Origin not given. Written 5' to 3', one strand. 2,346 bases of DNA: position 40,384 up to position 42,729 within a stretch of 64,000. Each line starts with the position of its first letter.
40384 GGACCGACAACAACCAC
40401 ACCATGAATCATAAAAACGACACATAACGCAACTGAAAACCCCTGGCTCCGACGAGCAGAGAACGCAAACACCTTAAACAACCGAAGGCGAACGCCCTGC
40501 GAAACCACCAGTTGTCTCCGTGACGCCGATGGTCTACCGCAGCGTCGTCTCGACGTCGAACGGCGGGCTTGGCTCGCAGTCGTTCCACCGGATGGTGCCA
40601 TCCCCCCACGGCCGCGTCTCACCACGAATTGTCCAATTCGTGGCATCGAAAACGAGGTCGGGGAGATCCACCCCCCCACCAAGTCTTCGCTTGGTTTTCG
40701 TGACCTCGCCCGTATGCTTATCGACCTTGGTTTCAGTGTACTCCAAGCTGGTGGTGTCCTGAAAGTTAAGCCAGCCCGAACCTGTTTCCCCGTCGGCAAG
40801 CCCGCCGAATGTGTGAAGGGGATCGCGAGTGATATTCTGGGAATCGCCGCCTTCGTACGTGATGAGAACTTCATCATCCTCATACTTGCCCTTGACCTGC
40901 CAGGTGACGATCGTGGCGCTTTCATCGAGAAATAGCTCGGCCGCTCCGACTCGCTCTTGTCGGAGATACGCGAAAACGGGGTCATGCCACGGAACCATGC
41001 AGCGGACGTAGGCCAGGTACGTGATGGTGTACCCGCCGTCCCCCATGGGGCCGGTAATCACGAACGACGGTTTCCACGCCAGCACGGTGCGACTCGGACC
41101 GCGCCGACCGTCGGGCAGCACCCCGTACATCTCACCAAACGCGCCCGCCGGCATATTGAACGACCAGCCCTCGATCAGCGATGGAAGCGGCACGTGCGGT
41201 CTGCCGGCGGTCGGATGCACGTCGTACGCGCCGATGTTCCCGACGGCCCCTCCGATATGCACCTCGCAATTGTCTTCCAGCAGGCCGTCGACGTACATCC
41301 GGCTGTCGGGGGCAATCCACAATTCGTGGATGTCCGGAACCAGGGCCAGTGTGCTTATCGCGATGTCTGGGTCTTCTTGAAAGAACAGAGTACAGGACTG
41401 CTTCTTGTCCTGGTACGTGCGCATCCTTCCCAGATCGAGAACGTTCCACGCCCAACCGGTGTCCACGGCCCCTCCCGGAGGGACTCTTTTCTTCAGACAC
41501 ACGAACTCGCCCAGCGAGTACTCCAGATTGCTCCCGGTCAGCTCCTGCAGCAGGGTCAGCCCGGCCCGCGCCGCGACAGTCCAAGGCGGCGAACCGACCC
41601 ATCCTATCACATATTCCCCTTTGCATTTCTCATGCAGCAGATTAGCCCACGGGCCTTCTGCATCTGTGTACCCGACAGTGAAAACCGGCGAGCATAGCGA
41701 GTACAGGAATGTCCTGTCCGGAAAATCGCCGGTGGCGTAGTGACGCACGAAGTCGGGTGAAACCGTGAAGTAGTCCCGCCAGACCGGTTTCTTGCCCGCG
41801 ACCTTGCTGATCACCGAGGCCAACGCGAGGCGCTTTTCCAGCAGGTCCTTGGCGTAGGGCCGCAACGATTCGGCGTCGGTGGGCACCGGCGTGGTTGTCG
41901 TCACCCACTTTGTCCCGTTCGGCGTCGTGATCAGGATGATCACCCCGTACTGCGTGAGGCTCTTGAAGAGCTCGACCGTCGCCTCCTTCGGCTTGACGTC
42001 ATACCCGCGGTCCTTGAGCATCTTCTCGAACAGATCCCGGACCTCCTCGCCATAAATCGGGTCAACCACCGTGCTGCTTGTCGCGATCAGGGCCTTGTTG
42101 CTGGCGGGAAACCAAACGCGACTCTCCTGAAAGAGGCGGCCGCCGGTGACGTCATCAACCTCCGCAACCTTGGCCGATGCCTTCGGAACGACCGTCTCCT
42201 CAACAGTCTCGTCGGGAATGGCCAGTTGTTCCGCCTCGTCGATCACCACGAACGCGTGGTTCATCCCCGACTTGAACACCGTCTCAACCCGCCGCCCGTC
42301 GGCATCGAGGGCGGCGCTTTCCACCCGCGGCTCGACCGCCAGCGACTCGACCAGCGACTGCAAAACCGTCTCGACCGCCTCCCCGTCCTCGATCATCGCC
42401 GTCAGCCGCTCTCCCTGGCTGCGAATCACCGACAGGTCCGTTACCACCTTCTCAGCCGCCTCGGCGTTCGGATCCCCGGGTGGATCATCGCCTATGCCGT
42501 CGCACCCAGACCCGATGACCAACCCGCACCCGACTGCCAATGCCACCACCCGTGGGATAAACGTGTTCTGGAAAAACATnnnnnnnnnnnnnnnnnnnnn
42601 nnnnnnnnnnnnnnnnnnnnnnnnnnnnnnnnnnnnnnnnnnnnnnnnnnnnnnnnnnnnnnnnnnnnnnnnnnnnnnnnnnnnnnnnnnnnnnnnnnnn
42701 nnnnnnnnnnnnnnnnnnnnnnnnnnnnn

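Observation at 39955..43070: A diverged duplicate of the polA 3' end brackets a lipoprotein gene and an AT-richer spacer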

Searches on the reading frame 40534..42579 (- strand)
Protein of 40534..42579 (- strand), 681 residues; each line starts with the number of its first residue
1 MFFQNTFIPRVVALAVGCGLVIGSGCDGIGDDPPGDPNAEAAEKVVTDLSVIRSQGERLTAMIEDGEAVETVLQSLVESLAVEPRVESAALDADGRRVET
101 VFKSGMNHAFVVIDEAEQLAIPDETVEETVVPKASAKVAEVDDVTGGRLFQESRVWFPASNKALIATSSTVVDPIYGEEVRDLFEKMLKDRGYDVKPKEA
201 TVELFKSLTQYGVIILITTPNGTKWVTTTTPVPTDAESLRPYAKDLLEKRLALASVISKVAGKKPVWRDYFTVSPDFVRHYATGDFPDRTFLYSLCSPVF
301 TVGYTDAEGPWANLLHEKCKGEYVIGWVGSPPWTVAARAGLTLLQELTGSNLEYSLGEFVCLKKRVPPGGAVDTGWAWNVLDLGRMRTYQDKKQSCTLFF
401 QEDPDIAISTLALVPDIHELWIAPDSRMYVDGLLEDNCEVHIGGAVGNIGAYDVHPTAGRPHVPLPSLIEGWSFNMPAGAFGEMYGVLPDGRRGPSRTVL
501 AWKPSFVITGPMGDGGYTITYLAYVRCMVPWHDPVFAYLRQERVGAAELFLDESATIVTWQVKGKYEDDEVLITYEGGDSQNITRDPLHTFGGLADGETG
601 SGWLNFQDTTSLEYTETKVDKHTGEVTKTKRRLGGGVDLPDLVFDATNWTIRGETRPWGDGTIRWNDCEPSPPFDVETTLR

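Call 10: search_protein_families(library=pfam, proteins=[window:40534-42579:-], max_evalue=0.01)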
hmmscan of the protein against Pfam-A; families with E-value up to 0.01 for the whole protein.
window:40534-42579:- (681 aa): 0 families

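Call 13: find_homologous_proteins(query=window:40534-42579:-)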
Query window:40534-42579:- (681 aa): 1 proteins with E <= 0.001 among 8000 candidates.
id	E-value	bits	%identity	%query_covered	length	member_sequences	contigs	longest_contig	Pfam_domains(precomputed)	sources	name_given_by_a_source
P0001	0.0e+0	1587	100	100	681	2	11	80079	-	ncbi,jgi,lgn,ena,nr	ncbi:MAG: hypothetical protein GXY33_00900 [Phycisphaerae bacterium]|nr:hypothetical protein [Phycis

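Call 15: find_encoding_contigs(protein=P0001, flank=6000, max_places=10)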
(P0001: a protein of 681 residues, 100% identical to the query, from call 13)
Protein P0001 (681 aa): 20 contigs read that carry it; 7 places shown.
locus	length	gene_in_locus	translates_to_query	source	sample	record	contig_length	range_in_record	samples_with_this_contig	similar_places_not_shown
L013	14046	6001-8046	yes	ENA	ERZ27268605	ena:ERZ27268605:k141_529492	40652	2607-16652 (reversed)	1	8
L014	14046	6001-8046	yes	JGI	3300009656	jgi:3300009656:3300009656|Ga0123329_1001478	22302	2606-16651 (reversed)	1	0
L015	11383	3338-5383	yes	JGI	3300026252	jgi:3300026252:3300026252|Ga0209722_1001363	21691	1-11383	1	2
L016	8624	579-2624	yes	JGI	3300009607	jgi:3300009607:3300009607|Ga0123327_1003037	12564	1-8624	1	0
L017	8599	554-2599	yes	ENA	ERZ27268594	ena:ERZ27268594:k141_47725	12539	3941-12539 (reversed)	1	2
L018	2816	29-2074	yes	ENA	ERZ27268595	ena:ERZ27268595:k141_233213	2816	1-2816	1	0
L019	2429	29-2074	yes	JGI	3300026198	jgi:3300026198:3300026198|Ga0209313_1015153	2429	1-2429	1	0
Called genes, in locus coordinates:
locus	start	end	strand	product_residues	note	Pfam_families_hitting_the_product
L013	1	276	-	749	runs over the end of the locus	PF14498:Glyco_hyd_65N_2, PF18961:DUF5703_N (faint), PF22124:Glyco_hydro_95_cat, PF21307:Glyco_hydro_95_C (weak)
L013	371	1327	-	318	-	PF02195:ParB_N, PF17762:HTH_ParB, PF23552:ParB_C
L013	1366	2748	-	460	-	-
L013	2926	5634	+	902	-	PF02739:5_3_exonuc_N, PF01367:5_3_exonuc, PF01612:DNA_pol_A_exo1, PF22619:DNA_polI_exo1, PF00476:DNA_pol_A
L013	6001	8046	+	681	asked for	-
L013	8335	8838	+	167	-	-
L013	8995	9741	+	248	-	-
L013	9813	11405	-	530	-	PF01467:CTP_transf_like, PF00294:PfkB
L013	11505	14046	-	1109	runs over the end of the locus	-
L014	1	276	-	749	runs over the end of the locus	PF14498:Glyco_hyd_65N_2, PF18961:DUF5703_N (faint), PF22124:Glyco_hydro_95_cat, PF21307:Glyco_hydro_95_C (weak)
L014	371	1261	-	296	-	PF02195:ParB_N, PF17762:HTH_ParB, PF23552:ParB_C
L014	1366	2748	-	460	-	-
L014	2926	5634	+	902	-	PF02739:5_3_exonuc_N, PF01367:5_3_exonuc, PF01612:DNA_pol_A_exo1, PF22619:DNA_polI_exo1, PF00476:DNA_pol_A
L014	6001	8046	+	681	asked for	-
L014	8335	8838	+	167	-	-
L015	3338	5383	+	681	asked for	-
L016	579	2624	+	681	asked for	-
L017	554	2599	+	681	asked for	-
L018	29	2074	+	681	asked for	-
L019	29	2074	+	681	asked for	-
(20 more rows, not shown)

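Call 24: search_protein_representatives(protein=window:40534-42579:-)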
Query: 681 residues. Proteins with E-value up to 0.001 (for the whole library): 52; up to 1e-10: 43; up to 1e-30: 13. The best 52 are listed.
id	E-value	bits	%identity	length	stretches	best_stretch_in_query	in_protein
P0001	0.0e+00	1586.7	100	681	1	1-681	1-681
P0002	6.3e-53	196.9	33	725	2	225-681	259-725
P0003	2.9e-42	161.7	31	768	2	236-679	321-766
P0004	2.0e-41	158.9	30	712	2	222-624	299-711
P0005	3.4e-41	158.2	29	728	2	222-678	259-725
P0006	1.7e-40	155.8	31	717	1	16-679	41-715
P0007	2.9e-39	151.8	30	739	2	218-679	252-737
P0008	1.7e-38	149.3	30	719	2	221-681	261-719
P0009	3.6e-38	148.1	33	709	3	21-216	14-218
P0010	2.5e-34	135.4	29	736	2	225-594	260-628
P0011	6.1e-34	134.2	26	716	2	213-675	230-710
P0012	5.9e-32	127.6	28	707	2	226-679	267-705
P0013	5.6e-31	124.4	30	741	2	235-536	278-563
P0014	1.6e-30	122.9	31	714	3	228-376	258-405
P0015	3.6e-29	118.4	31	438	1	54-356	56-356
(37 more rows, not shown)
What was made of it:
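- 40534..42579 (-): 681-aa predicted lipoprotein gene, the only intact gene inside the bracket. 52 distant homologues (33% identity or less, mostly about 700-740 aa) (call 24).
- Tried and rejected: The full HMMER scan was needed to find the family (call 24).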

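Call 31: search_protein_families(library=pfam, alignment_id=A2, max_evalue=0.1)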
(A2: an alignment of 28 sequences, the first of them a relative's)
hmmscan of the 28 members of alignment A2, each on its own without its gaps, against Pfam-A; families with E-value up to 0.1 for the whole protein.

A. member 1, P0001 (681 aa): 0 families

B. families by the number of members that match (of 28 scanned): 5 families
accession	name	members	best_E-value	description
PF02412.23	TSP_3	5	3e-08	Thrombospondin type 3 repeat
PF13205.12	Big_5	1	2.5e-10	Bacterial Ig-like domain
PF03871.20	RNA_pol_Rpb5_N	1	0.019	RNA polymerase Rpb5, N-terminal domain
PF13359.12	DDE_Tnp_4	1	0.031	DDE superfamily endonuclease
PF03771.21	SPDY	1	0.047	Domain of unknown function (DUF317)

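Call 32: search_solved_structures(query=A2, max_evalue=1)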
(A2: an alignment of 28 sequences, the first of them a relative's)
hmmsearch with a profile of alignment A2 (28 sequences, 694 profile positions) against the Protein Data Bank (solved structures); distinct sequences matched with E-value up to 1: 4.
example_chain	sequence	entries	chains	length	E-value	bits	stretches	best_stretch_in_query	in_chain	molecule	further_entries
1p6t_A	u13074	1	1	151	0.41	12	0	64-116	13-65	Potential copper-transporting ATPase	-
2p22_A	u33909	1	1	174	0.43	12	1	46-119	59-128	Suppressor protein STP22 of temperature-sensitive alpha-factor receptor and arginine perme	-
9y6s_8P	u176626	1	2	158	0.47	11.9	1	77-138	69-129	Ubiquitin-like domain-containing protein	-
4uos_A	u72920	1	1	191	0.88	10.9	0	42-78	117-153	DESIGNED HELICAL BUNDLE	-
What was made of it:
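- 40534..42579 (-): No Pfam or PDB sequence match (calls 10, 31, 32).
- On Clan CD cysteine peptidase (caspase/gingipain-like), considered for the lipoprotein family: There are no Pfam or PDB sequence matches (calls 31, 32).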

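Call 33: find_homologous_proteins(query=A2, max_evalue=0.00001)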
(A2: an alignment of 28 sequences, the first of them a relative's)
Query A2 (28 sequences) (681 aa, profile of the alignment): 1 proteins with E <= 0.00001 among 8000 candidates.
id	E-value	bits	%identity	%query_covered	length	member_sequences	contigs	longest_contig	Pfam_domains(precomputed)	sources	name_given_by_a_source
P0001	4.8e-170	585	100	100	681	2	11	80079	-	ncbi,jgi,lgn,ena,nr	ncbi:MAG: hypothetical protein GXY33_00900 [Phycisphaerae bacterium]|nr:hypothetical protein [Phycis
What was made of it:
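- Tried and rejected: Searches with the lipoprotein and with its family alignment returned only the query itself (calls 13, 33).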

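Call 43: predict_structure(alignment_id=A2)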
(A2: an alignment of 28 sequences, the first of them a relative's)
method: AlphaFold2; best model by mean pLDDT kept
length: 681 residues; sequences in the alignment: 28
mean_pLDDT: 83.0   pTM: 0.82
mean pLDDT of the five models: 83.0, 81.5, 81.1, 80.6, 79.5
residues with pLDDT >= 90: 371; 70-90: 191; 50-70: 45; < 50: 74
segments of 3 or more residues with pLDDT < 50: 1-31, 125-152, 533-544
pLDDT, mean of each block of 10 residues (from residue 1): 38 44 40 68 93 95 93 96 96 87 95 88 52 34 29 78 94 82 97 95 96 92 85 92 95 93 90 95 96 86 64 93 90 91 96 89 88 90 86 84 79 93 82 93 95 73 60 89 96 95 95 94 87 41 58 89 95 96 71 58 78 94 96 86 86 93 96 90 76
secondary structure, 60 per line:
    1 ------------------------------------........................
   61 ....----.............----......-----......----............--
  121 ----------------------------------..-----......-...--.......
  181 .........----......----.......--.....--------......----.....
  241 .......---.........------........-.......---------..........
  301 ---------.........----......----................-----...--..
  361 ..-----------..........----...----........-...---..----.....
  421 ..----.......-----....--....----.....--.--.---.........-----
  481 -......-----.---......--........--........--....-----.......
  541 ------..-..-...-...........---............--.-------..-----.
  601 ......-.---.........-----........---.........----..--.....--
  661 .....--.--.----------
elements in order (helices of 4 or more, strands of 3 or more residues): H37-64 H69-81 E86-91 E97-102 E107-114 H115-118 E162-167 H174-189 E194-199 H204-210 E213-217 E226-231 H236-247 E251-259 E266-273 H275-281 E291-300 H310-318 E323-328 H333-348 E354-356 E359-362 H374-383 E388-390 E395-402 E416-422 E427-433 E439-442 E445-448 E453-457 E467-475 E482-487 E497-502 E505-512 E515-522 E525-528 H534-540 E557-567 E571-582 E600-606 E612-620 E626-633 E637-645 E654-658 E661-665
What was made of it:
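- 40534..42579 (-): AF2 model pLDDT 83, pTM 0.82 (call 43).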

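Call 50: fold_search(model_id=the predicted structure, library=pdb)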
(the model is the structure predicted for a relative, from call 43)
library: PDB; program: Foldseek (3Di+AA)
matches with E <= 10: 636; with E <= 0.001: 0
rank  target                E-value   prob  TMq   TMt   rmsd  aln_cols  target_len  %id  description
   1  5e6u_A                3.0e-02  0.13  0.14  0.15  20.5       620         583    9  Structures of leukocyte integrin aLb2: The aI domain, the headpiece, and the pocket for the internal ligand (released 2016-04-06)
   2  8wra                  5.8e-02  0.72  0.17  0.39  12.1       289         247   10  The Crystal Structure of CASP1 from Biortus (released 2023-11-15)
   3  3alz_A                6.7e-02  0.06  0.06  0.09  25.9       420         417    7  Crystal structure of the measles virus hemagglutinin bound to its cellular receptor SLAM (Form I) (released 2011-01-12)
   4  5e6s_E                7.5e-02  0.08  0.13  0.15  20.2       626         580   10  Structures of leukocyte integrin aLB2: The aI domain, the headpiece, and the pocket for the internal ligand (released 2016-03-02)
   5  8v4x_C                7.9e-02  0.18  0.15  0.25  19.8       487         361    9  Structure of MALT1 in complex with an allosteric inhibitor (released 2024-05-01)
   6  3alx_B                8.3e-02  0.06  0.06  0.07  25.9       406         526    7  Crystal structure of the measles virus hemagglutinin bound to its cellular receptor SLAM (MV-H(L482R)-SLAM(N102H/R108Y (released 2011-01-12)
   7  6s5u_B                1.1e-01  0.04  0.06  0.10  20.4       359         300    7  Strictosidine Synthase from Ophiorrhiza pumila in complex with N-[2-(1H-Indol-3-yl)ethyl]-3-methyl-1-butanamine (released 2020-04-08)
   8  6s5j                  1.2e-01  0.04  0.06  0.10  22.1       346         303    8  Strictosidine Synthase from Ophiorrhiza pumila in complex with (S)-1-Ethyl-2,3,4,9-tetrahydro-1H-beta-carboline (released 2020-04-08)
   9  1ax0_A                1.3e-01  0.06  0.06  0.13  21.4       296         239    8  ERYTHRINA CORALLODENDRON LECTIN IN COMPLEX WITH N-ACTYLGALACTOSAMINE (released 1998-05-06)
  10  3zxk_A                1.6e-01  0.02  0.07  0.08  23.2       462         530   10  Engineering the active site of a GH43 glycoside hydrolase generates a biotechnologically significant enzyme that displ (released 2012-04-18)
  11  9h5m_A                1.7e-01  0.04  0.05  0.11  24.1       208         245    8  Cryo-EM structure of Gasdermin-E (released 2025-11-05)
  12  6s5u_A                1.9e-01  0.03  0.06  0.10  20.4       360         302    7  Strictosidine Synthase from Ophiorrhiza pumila in complex with N-[2-(1H-Indol-3-yl)ethyl]-3-methyl-1-butanamine (released 2020-04-08)
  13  1g7y_D                2.0e-01  0.04  0.05  0.11  20.9       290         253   10  THE CRYSTAL STRUCTURE OF THE 58KD VEGETATIVE LECTIN FROM THE TROPICAL LEGUME DOLICHOS BIFLORUS (released 2000-11-29)
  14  1v04                  2.1e-01  0.03  0.06  0.09  23.1       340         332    7  serum paraoxonase by directed evolution (released 2004-04-23)
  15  5t11_B                2.2e-01  0.09  0.05  0.20  13.9       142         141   12  PelC L103M dodecamer from Paraburkholderia phytofirmans, space group C2 (released 2017-03-15)
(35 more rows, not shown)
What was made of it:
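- On Clan CD cysteine peptidase (caspase/gingipain-like), considered for the lipoprotein family: The fold match to caspase-1 is weak (probability 0.72, TM 0.39 on the target, E 0.06; call 50).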
